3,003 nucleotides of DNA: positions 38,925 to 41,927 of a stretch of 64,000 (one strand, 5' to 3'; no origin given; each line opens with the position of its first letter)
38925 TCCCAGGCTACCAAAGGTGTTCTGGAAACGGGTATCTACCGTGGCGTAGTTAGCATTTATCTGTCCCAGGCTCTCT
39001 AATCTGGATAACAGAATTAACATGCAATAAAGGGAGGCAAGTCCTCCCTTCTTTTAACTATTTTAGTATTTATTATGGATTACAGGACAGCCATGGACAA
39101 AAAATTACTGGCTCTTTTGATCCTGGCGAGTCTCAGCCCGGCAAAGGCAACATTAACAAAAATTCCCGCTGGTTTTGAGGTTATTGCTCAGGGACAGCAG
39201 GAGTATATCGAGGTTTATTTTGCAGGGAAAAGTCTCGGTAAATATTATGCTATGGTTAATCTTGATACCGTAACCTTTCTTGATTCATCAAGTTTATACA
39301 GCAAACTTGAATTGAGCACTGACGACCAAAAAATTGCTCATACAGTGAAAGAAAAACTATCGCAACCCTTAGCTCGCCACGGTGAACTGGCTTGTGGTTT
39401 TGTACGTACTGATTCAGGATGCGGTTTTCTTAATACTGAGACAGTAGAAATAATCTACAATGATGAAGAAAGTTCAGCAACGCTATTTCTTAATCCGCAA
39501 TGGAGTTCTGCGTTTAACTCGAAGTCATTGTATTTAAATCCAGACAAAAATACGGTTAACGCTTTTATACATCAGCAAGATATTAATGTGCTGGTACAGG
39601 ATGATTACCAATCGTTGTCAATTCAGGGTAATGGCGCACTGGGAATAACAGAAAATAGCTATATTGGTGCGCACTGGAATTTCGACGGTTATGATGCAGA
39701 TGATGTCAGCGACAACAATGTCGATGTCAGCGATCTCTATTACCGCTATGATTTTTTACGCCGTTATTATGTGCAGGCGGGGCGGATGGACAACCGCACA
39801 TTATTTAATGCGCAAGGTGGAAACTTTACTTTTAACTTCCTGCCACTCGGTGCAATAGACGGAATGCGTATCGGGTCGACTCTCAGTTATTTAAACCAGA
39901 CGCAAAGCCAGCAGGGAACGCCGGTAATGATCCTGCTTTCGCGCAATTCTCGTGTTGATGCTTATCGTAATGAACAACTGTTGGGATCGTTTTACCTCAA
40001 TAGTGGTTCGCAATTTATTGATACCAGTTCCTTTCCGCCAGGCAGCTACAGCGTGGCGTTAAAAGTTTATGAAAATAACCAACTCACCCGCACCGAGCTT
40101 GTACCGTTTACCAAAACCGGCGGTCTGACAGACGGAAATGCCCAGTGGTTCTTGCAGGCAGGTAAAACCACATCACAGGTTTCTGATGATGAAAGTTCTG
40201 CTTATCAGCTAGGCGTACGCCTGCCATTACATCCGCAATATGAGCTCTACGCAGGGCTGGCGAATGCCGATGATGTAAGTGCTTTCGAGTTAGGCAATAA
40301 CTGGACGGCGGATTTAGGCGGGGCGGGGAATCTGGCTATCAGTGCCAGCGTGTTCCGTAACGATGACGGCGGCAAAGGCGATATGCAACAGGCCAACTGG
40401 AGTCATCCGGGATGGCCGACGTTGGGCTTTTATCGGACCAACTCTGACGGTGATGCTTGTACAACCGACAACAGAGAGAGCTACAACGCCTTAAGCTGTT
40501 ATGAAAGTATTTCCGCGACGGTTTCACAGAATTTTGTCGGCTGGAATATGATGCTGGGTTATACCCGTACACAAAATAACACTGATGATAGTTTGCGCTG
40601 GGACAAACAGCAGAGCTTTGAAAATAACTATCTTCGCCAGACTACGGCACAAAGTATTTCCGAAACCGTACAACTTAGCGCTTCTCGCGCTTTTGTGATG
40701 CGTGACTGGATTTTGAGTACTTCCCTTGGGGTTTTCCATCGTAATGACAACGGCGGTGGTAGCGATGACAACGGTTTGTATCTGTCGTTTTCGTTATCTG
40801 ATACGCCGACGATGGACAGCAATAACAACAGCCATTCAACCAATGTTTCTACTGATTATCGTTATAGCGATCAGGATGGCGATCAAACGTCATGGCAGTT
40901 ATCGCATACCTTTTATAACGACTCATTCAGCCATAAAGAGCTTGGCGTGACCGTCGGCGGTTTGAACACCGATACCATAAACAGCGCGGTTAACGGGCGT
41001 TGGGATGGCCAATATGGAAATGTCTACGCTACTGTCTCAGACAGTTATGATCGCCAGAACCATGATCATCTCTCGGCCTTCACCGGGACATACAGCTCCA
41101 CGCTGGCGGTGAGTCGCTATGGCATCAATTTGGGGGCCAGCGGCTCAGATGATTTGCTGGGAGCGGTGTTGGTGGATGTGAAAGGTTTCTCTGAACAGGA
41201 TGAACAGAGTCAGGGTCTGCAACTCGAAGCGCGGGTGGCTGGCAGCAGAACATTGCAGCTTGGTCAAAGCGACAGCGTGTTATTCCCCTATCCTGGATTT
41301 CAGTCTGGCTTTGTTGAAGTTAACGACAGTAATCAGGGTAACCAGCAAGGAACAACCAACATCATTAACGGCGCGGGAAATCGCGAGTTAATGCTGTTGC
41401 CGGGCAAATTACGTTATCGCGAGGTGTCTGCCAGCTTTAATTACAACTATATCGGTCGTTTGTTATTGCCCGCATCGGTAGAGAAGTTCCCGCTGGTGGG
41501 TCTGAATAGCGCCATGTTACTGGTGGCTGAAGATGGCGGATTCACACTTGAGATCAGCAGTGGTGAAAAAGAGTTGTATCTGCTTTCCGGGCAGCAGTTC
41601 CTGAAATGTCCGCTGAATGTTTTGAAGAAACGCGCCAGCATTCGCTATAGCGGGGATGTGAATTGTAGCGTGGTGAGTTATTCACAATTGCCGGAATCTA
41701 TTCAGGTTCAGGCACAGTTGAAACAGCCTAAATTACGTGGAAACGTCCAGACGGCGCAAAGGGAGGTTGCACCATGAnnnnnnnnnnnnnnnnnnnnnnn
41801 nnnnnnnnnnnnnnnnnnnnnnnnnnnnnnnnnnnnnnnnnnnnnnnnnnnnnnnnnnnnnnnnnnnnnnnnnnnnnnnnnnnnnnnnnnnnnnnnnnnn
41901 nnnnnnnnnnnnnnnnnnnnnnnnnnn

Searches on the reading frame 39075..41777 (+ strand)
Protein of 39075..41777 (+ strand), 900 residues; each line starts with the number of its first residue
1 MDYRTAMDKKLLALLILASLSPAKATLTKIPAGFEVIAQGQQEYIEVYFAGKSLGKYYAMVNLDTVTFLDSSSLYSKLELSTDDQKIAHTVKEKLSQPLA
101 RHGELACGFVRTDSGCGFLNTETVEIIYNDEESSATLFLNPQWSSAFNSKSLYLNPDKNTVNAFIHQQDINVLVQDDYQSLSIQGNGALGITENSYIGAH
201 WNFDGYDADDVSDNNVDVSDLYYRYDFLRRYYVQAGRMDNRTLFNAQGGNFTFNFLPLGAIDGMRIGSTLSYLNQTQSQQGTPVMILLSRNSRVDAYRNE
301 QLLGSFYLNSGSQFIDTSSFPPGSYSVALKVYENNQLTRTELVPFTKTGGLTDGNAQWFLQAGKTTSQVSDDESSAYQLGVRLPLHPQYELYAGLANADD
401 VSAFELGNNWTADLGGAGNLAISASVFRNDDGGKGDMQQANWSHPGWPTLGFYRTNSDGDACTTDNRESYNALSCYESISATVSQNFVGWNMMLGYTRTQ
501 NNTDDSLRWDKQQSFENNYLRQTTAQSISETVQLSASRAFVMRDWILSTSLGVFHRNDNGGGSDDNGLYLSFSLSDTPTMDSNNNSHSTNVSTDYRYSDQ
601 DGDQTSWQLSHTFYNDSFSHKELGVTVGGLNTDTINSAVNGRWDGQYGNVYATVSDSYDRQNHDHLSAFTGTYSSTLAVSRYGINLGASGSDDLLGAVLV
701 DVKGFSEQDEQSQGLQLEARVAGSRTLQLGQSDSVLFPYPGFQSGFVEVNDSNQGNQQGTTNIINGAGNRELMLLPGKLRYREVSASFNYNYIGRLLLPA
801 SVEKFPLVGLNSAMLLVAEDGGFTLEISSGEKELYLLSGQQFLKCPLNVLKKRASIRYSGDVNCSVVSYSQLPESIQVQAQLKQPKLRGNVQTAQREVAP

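Call 4: search_protein_families(library=ncbifam, proteins=[window:39075-41777:+])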
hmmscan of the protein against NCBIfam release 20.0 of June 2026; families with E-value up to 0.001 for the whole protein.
window:39075-41777:+ (900 aa): 1 family
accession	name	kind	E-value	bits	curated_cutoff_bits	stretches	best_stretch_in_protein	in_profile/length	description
NF011838.0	PRK15310.1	equivalog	2.2e-162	542.1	1428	1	13-881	9-877/895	fimbrial outer membrane usher protein TcfC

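Call 35: find_homologous_proteins(query=window:39093-41777:+, max_evalue=1e-50)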
Query window:39093-41777:+ (894 aa): 88 proteins with E <= 1e-50 among 8000 candidates.
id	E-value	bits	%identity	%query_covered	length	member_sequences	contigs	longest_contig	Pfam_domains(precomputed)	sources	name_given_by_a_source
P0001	0.0e+0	1928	95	100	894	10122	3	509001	PF15976.12,PF17271.9,PF16967.12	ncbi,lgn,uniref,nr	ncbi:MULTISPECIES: TcfC E-set like domain-containing protein [Enterobacteriaceae]|uniref:TcfC E-set 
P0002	0.0e+0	1913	95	99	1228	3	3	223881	PF07434.18,PF15976.12,PF17271.9,PF16967.12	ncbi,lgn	-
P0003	0.0e+0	1913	95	99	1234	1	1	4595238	PF07434.18,PF15976.12,PF17271.9,PF16967.12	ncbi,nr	ncbi:fimbrial protein [Escherichia coli]|nr:fimbrial protein [Escherichia coli]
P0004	0.0e+0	1909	94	99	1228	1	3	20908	PF07434.18,PF15976.12,PF17271.9,PF16967.12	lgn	-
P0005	0.0e+0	1796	87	100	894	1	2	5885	PF15976.12,PF17271.9,PF16967.12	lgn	-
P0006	0.0e+0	1721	83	100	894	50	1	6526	PF15976.12,PF17271.9,PF16967.12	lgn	-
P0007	0.0e+0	1661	94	67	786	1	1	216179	PF15976.12,PF17271.9,PF16967.12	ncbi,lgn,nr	ncbi:TcfC E-set like domain-containing protein [Escherichia coli]|nr:TcfC E-set like domain-containi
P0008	0.0e+0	1246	84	54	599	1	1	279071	PF15976.12,PF16967.12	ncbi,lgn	ncbi:TcfC E-set like domain-containing protein [Escherichia coli]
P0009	0.0e+0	1087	54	100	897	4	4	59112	PF15976.12,PF17271.9,PF16967.12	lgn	-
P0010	0.0e+0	1080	54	100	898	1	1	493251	PF15976.12,PF17271.9,PF16967.12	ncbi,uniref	ncbi:TcfC E-set like domain-containing protein [Pseudocitrobacter cyperus]|uniref:TcfC E-set like do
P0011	0.0e+0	1080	54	100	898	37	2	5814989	PF15976.12,PF17271.9,PF16967.12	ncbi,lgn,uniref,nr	ncbi:TcfC E-set like domain-containing protein [Klebsiella oxytoca]|uniref:TcfC E-set like domain-co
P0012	0.0e+0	1078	54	100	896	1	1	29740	PF15976.12,PF17271.9,PF16967.12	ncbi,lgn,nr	ncbi:fimbrial protein [Salmonella enterica]|nr:fimbrial protein [Salmonella enterica]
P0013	0.0e+0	1076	54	98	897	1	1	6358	PF17271.9,PF16967.12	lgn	-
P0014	0.0e+0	1075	54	100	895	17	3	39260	PF17271.9,PF16967.12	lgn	-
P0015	0.0e+0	1068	54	98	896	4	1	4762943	PF15976.12,PF17271.9,PF16967.12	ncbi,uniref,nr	ncbi:TcfC E-set like domain-containing protein [unidentified bacterial endosymbiont]|uniref:TcfC E-s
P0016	0.0e+0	1067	54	100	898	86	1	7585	PF15976.12,PF17271.9,PF16967.12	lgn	-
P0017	0.0e+0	1065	54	100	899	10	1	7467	PF15976.12,PF17271.9,PF16967.12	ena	-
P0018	0.0e+0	1061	53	100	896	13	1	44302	PF17271.9,PF16967.12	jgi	jgi:hypothetical protein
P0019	0.0e+0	1061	53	100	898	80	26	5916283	PF17271.9,PF16967.12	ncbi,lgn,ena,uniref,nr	ncbi:TPA: TcfC E-set like domain-containing protein [Klebsiella oxytoca]|uniref:TcfC E-set like doma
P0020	0.0e+0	1052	53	100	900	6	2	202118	PF17271.9,PF16967.12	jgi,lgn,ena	-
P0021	0.0e+0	1051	52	100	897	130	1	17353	PF17271.9,PF16967.12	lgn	-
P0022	0.0e+0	1041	52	100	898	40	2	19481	PF15976.12,PF17271.9,PF16967.12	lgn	-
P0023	0.0e+0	1037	53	100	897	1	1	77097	PF15976.12,PF17271.9,PF16967.12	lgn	-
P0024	3.1e-291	987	54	95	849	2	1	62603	PF17271.9,PF16967.12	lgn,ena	-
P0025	3.2e-287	974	50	100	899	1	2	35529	PF17271.9,PF16967.12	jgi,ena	-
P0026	1.3e-284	965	50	100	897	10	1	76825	PF17271.9,PF16967.12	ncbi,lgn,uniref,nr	ncbi:TcfC E-set like domain-containing protein [Chimaeribacter arupi]|uniref:TcfC E-set like domain-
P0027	4.3e-282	957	50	98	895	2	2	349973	PF17271.9,PF16967.12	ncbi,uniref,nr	ncbi:TcfC E-set like domain-containing protein [Edaphovirga cremea]|uniref:TcfC E-set like domain-co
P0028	3.1e-276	937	50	99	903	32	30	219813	PF17271.9,PF16967.12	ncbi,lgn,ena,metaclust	metaclust:status=active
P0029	4.9e-275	933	50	97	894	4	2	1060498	PF15976.12,PF17271.9,PF16967.12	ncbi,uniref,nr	ncbi:TcfC E-set like domain-containing protein [Enterobacillus tribolii]|uniref:TcfC E-set like doma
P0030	2.8e-273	927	48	100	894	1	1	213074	PF17271.9,PF16967.12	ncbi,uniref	ncbi:TcfC E-set like domain-containing protein [Buttiauxella sp.]|uniref:TcfC E-set like domain-cont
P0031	3.6e-273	927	48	100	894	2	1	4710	PF17271.9,PF16967.12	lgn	-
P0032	4.2e-273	927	49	99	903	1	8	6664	PF17271.9,PF16967.12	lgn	-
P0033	8.0e-269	913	47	99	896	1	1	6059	PF17271.9,PF16967.12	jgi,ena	-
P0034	4.0e-266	904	48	97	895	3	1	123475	PF17271.9,PF16967.12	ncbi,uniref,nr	ncbi:alpha-fimbriae usher protein [Buttiauxella ferragutiae ATCC 51602]|uniref:Alpha-fimbriae usher 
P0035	1.1e-264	899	48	98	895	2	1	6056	PF17271.9,PF16967.12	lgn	-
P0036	1.9e-264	898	48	99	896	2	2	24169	PF17271.9,PF16967.12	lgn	-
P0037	3.9e-264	897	48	99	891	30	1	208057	PF17271.9,PF16967.12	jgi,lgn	jgi:hypothetical protein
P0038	2.9e-263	894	46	99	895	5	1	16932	PF17271.9,PF16967.12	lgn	-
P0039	2.7e-260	885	47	98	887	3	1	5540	PF15976.12,PF17271.9,PF16967.12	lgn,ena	-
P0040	9.6e-257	873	47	97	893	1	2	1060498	PF17271.9,PF16967.12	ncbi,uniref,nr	ncbi:TcfC E-set like domain-containing protein [Enterobacillus tribolii]|uniref:TcfC/CooC/PapC-like 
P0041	4.9e-255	867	47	98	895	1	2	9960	PF15976.12,PF17271.9,PF16967.12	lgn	-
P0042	1.8e-252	859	47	97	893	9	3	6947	PF17271.9,PF16967.12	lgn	-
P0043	2.9e-209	716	42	98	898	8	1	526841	PF17271.9,PF16967.12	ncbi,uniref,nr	ncbi:TcfC E-set like domain-containing protein [Enterobacter cloacae subsp. cloacae]|uniref:TcfC E-s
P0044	6.9e-209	714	42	98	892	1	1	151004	PF17271.9,PF16967.12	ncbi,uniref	ncbi:TcfC E-set like domain-containing protein [Enterobacter sp. 22466]|uniref:TcfC E-set like domai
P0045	9.7e-206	704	42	95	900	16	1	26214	PF15976.12,PF17271.9,PF16967.12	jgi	jgi:hypothetical protein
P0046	1.4e-202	694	41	95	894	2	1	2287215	PF15976.12,PF17271.9,PF16967.12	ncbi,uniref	ncbi:TcfC E-set like domain-containing protein [Scandinavium goeteborgense]|uniref:TcfC E-set like d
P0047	1.9e-202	693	42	95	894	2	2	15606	PF15976.12,PF17271.9,PF16967.12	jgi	jgi:hypothetical protein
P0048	7.2e-202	691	41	97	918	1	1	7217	PF15976.12,PF17271.9,PF16967.12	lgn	-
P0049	2.5e-201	689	41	95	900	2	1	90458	PF15976.12,PF17271.9,PF16967.12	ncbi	ncbi:TcfC E-set like domain-containing protein [Pseudescherichia vulneris]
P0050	3.0e-201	689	41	96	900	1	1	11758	PF15976.12,PF17271.9,PF16967.12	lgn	-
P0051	3.2e-199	682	41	95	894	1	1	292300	PF15976.12,PF17271.9,PF16967.12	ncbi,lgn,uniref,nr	uniref:TcfC E-set like domain-containing protein n=1 Tax=Scandinavium goeteborgense TaxID=1851514 Re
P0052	3.4e-199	682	41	96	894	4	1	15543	PF15976.12,PF17271.9,PF16967.12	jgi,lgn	-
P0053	1.3e-197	677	40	97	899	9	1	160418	PF15976.12,PF17271.9,PF16967.12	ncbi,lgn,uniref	ncbi:TcfC E-set like domain-containing protein [Buttiauxella sp.]|uniref:TcfC E-set like domain-cont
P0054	1.5e-196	674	41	95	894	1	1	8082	PF15976.12,PF17271.9,PF16967.12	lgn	-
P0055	1.6e-196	674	42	95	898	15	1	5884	PF15976.12,PF17271.9,PF16967.12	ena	-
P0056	2.0e-194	667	40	95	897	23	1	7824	PF15976.12,PF17271.9,PF16967.12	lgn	-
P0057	3.5e-194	666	41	95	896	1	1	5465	PF15976.12,PF17271.9,PF16967.12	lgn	-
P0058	2.9e-186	640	39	97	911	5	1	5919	PF15976.12,PF17271.9,PF16967.12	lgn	-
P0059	2.5e-184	633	37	98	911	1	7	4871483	PF15976.12,PF17271.9,PF16967.12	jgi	jgi:hypothetical protein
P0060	2.6e-184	633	39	98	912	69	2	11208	PF15976.12,PF17271.9,PF16967.12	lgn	-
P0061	2.0e-183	630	37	98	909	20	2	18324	PF15976.12,PF17271.9,PF16967.12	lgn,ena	-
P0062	2.1e-183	630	38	97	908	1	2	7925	PF15976.12,PF17271.9,PF16967.12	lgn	-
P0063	8.6e-182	625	38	97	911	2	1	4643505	PF15976.12,PF17271.9,PF16967.12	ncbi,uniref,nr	ncbi:TcfC E-set like domain-containing protein [Rahnella sikkimica]|uniref:Fimbrial protein n=1 Tax=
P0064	4.8e-181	622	38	96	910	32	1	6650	PF15976.12,PF17271.9,PF16967.12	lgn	-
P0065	2.5e-177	610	38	97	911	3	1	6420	PF15976.12,PF17271.9,PF16967.12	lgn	-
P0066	8.8e-171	588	42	82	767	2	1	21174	PF15976.12,PF17271.9,PF16967.12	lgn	-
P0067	1.7e-163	564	36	98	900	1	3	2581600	PF15976.12,PF17271.9,PF16967.12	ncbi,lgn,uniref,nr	ncbi:cable pilus usher protein CblC [Burkholderia ambifaria]|uniref:cable pilus usher protein CblC n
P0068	4.2e-156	540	34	98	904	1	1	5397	PF15976.12,PF17271.9,PF16967.12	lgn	-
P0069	9.5e-148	512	34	98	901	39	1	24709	PF15976.12,PF17271.9,PF16967.12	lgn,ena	-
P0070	1.4e-145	505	35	96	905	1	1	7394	PF17271.9,PF16967.12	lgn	-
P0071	7.3e-143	496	33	98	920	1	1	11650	PF15976.12,PF17271.9,PF16967.12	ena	-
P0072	4.4e-142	493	32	99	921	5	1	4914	PF17271.9,PF16967.12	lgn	-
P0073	2.4e-141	491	33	98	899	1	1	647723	PF15976.12,PF17271.9,PF16967.12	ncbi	-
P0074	6.4e-139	483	35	95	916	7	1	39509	PF15976.12,PF17271.9,PF16967.12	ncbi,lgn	-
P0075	1.5e-138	482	33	97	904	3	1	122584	PF15976.12,PF17271.9,PF16967.12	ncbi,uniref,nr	ncbi:TcfC E-set like domain-containing protein [Serratia ureilytica]|uniref:TcfC E-set like domain-c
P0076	4.4e-137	477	35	97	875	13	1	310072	PF15976.12,PF17271.9,PF16967.12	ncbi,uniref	ncbi:fimbrial outer membrane usher protein TcfC [Serratia quinivorans]|uniref:fimbrial outer membran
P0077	4.8e-134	467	31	98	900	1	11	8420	PF15976.12,PF17271.9,PF16967.12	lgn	-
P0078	5.9e-134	467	33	98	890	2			PF15976.12,PF17271.9,PF16967.12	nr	nr:TcfC E-set like domain-containing protein [Yersinia aleksiciae]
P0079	1.4e-131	459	33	98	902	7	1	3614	PF15976.12,PF17271.9,PF16967.12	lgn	-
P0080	2.0e-127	445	33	96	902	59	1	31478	PF15976.12,PF17271.9,PF16967.12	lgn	-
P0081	2.8e-127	444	32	96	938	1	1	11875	PF15976.12,PF17271.9,PF16967.12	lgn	-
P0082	3.5e-115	404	32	95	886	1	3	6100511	PF15976.12,PF17271.9,PF16967.12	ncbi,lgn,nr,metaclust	ncbi:hypothetical protein AV650_08245 [Serratia fonticola]|nr:hypothetical protein AV650_08245 [Serr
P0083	2.5e-112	395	29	99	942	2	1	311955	PF15976.12,PF17271.9,PF16967.12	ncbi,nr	ncbi:TcfC E-set like domain-containing protein [Pandoraea anhela]|nr:TcfC E-set like domain-containi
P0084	7.2e-109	384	30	95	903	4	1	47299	PF15976.12,PF17271.9,PF16967.12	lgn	-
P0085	7.0e-105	370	31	97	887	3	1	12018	PF15976.12,PF17271.9,PF16967.12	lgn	-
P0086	7.5e-104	367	31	98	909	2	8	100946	PF17271.9,PF16967.12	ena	-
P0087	1.4e-103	366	30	95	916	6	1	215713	PF17271.9,PF16967.12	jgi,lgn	jgi:hypothetical protein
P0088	3.1e-99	352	30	98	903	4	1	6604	PF17271.9,PF16967.12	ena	-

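Call 36: find_encoding_contigs(protein=P0006, flank=6000, max_places=4)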
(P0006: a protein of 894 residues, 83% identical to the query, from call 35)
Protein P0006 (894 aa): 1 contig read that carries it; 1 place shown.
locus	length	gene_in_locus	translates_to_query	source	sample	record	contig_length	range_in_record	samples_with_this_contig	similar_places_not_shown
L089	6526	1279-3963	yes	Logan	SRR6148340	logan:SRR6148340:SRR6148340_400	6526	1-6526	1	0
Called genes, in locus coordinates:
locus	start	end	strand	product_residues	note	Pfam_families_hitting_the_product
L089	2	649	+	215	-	?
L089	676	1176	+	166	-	PF04449:Fimbrial_CS1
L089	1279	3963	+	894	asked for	PF16967:TcfC, PF17271:Usher_TcfC, PF15976:CooC_C (weak)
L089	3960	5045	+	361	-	PF07434:CfaE_2nd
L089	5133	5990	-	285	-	PF07690:MFS_1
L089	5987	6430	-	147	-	PF07690:MFS_1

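Call 37: find_encoding_contigs(protein=P0005, flank=6000, max_places=4)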
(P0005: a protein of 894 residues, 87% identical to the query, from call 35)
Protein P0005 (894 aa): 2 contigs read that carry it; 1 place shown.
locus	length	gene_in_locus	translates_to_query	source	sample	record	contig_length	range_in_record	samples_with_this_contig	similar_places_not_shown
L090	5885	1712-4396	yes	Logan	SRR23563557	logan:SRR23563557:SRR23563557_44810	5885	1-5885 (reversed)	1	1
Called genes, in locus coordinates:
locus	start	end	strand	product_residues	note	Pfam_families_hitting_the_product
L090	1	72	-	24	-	?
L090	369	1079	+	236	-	PF00345:PapD_N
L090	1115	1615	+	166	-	PF04449:Fimbrial_CS1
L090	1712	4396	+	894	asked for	PF16967:TcfC, PF17271:Usher_TcfC, PF15976:CooC_C (weak)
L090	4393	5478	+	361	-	PF07434:CfaE_2nd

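Call 38: find_encoding_contigs(protein=P0011, flank=6000, max_places=3)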
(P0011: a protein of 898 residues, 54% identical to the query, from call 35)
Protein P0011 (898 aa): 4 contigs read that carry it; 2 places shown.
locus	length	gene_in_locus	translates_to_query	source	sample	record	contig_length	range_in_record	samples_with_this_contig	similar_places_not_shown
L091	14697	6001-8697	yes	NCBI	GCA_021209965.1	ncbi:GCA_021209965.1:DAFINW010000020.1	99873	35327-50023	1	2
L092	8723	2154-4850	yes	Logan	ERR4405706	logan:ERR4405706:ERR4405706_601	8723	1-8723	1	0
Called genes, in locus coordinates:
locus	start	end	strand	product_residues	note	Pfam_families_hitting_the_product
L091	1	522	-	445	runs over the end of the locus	PF02378:PTS_EIIC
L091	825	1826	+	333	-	PF00356:LacI, PF00532:Peripla_BP_1, PF13407:Peripla_BP_4, PF13377:Peripla_BP_3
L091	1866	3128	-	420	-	PF00278:Orn_DAP_Arg_deC, PF02784:Orn_Arg_deC_N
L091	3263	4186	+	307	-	PF00126:HTH_1, PF03466:LysR_substrate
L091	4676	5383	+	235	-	-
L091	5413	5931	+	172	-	PF04449:Fimbrial_CS1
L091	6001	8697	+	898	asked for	PF16967:TcfC, PF17271:Usher_TcfC, PF15976:CooC_C (weak)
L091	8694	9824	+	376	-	PF07434:CfaE_2nd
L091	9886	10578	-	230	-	PF01177:Asp_Glu_race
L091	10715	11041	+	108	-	PF12973:Cupin_7 (weak), PF02311:AraC_binding (weak), PF07883:Cupin_2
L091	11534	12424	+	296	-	PF00528:BPD_transp_1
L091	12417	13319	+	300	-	PF00528:BPD_transp_1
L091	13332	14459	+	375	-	PF00005:ABC_tran, PF17912:OB_MalK (weak), PF08402:TOBE_2 (weak)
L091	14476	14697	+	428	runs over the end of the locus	PF01547:SBP_bac_1, PF13416:SBP_bac_8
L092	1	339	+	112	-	?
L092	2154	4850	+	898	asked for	PF16967:TcfC, PF17271:Usher_TcfC, PF15976:CooC_C (weak)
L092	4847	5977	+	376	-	PF07434:CfaE_2nd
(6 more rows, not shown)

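Call 50: list_cluster_members(proteins=[P0005, P0006, L090:369-1076:+, L090:1115-1612:+, L090:4393-5475:+, L089:3960-5042:+])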
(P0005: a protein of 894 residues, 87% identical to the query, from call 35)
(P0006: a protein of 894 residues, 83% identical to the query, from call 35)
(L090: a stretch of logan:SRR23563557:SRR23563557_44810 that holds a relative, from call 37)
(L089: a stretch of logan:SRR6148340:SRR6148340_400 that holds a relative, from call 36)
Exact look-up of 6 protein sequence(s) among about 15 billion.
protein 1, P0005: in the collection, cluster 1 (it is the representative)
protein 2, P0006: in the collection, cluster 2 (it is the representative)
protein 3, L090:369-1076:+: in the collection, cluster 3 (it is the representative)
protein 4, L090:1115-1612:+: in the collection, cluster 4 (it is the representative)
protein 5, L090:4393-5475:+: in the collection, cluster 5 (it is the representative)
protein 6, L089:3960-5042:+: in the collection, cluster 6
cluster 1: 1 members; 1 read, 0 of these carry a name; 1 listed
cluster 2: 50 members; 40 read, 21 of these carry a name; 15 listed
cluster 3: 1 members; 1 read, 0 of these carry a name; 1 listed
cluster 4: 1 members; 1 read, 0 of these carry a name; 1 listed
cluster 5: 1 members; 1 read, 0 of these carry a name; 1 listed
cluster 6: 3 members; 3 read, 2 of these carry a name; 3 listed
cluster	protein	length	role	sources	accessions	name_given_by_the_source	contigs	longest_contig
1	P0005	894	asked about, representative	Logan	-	-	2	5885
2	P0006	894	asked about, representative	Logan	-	-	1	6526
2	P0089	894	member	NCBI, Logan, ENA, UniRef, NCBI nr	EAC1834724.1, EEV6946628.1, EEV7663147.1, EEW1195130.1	TPA: TcfC E-set like domain-containing protein [Escherichia coli] | TcfC E-set like domain-containing protein n=1 Tax=Escherichia coli TaxID=562 ... | TcfC E-set like domain-containing protein [Escherichia coli]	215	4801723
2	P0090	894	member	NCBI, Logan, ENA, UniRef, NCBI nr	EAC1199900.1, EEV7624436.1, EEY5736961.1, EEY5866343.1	fimbrial protein [Escherichia coli] | Fimbrial protein n=1 Tax=Escherichia coli TaxID=562 RepID=A0A6D0I6J7_ECOLX | TcfC E-set like domain-containing protein [Escherichia coli]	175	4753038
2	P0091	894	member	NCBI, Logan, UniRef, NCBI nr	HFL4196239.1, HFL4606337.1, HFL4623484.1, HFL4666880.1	TcfC E-set like domain-containing protein [Escherichia coli] | TcfC E-set like domain-containing protein n=1 Tax=Escherichia coli TaxID=562 ...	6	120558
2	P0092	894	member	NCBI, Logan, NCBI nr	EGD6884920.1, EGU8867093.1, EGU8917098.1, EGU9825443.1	fimbrial protein [Escherichia coli]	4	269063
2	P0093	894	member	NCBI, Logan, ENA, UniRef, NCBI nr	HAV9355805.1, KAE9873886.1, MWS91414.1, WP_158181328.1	fimbrial protein [Escherichia coli] | TcfC E-set like domain-containing protein n=1 Tax=Escherichia coli TaxID=562 ... | TcfC E-set like domain-containing protein [Escherichia coli]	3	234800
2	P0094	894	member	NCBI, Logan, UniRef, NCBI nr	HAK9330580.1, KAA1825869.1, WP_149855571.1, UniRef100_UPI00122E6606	TcfC E-set like domain-containing protein [Escherichia coli] | TcfC E-set like domain-containing protein n=1 Tax=Escherichia coli TaxID=562 ...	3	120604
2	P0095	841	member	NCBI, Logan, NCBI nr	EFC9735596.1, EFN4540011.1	fimbrial protein [Escherichia coli]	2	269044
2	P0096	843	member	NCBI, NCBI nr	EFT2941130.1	fimbrial protein, partial [Escherichia coli] | fimbrial protein [Escherichia coli]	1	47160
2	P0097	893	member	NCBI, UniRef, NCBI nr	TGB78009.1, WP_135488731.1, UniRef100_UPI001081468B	TcfC E-set like domain-containing protein [Escherichia sp. E4702] | TcfC E-set like domain-containing protein n=1 Tax=Escherichia sp. E4702 TaxID=2044465 ...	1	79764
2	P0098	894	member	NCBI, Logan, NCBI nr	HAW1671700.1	TPA: fimbrial protein [Escherichia coli] | fimbrial protein [Escherichia coli]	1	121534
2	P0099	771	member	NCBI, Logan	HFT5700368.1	TPA: TcfC E-set like domain-containing protein, partial [Escherichia coli]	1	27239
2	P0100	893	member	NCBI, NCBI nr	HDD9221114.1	TPA: TcfC E-set like domain-containing protein [Escherichia coli] | TcfC E-set like domain-containing protein [Escherichia coli]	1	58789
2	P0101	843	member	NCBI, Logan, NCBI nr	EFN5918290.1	fimbrial protein, partial [Escherichia coli] | fimbrial protein [Escherichia coli]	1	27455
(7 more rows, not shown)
